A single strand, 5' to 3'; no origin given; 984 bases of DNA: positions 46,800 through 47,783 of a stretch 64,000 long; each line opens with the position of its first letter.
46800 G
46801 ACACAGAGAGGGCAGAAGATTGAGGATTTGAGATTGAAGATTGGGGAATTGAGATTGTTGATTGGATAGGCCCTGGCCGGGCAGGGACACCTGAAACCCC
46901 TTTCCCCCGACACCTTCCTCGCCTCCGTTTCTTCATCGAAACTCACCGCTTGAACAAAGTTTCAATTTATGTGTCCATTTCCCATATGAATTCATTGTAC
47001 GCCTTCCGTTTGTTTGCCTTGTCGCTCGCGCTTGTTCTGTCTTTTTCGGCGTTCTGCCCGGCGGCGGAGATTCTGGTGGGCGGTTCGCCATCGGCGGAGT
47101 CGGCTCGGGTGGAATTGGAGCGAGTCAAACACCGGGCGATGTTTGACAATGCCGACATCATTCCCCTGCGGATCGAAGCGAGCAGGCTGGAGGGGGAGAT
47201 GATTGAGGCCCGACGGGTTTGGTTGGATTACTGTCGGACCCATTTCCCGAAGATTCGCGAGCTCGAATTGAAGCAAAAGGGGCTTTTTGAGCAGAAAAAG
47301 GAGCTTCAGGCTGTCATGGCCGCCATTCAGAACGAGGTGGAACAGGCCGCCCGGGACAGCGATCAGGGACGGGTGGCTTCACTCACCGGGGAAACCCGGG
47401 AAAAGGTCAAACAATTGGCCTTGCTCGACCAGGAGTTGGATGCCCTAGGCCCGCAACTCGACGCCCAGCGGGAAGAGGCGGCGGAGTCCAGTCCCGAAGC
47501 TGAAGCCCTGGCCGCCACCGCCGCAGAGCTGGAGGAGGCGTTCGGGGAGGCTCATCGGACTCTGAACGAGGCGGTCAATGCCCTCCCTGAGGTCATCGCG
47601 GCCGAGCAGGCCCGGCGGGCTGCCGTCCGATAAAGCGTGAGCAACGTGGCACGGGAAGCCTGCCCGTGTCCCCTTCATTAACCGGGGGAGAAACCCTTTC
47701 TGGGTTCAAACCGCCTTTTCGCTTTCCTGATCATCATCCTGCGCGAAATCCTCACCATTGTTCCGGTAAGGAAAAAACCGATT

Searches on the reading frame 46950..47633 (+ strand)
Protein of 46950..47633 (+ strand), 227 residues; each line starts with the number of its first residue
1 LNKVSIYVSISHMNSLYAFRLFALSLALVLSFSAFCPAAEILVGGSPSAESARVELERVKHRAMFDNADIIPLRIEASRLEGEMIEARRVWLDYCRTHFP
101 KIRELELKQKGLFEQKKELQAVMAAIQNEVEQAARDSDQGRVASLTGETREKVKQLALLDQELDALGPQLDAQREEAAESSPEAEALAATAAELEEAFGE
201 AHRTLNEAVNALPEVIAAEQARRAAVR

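Call 9: search_protein_families(library=pfam, proteins=[window:46950-47633:+])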
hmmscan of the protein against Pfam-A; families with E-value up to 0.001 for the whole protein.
window:46950-47633:+ (227 aa): 0 families

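Call 29: search_protein_families(library=pfam, proteins=[window:46950-47633:+], max_evalue=0.1)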
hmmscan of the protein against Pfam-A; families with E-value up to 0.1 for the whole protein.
window:46950-47633:+ (227 aa): 4 families
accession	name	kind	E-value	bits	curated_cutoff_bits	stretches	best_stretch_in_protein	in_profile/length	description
PF10226.14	CCDC85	-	0.022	14.8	23.8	1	97-145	111-160/192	CCDC85 family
PF09787.14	Golgin_A5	-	0.026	14.5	31.7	0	45-154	38-146/305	Golgin subfamily A member 5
PF00294.29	PfkB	-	0.031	14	25.8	0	164-218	167-218/302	pfkB family carbohydrate kinase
PF14362.11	DUF4407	-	0.06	13.1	31.3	1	100-220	134-257/297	Domain of unknown function (DUF4407)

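Call 83: find_encoding_contigs(protein=window:46950-47633:+, flank=4000, max_places=8)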
Protein window:46950-47633:+ (227 aa): no gene with exactly this product is on record in the collection.
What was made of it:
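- Tried and rejected: A look-up of the protein encoded at 46950-47633 found nothing on record (call 83).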
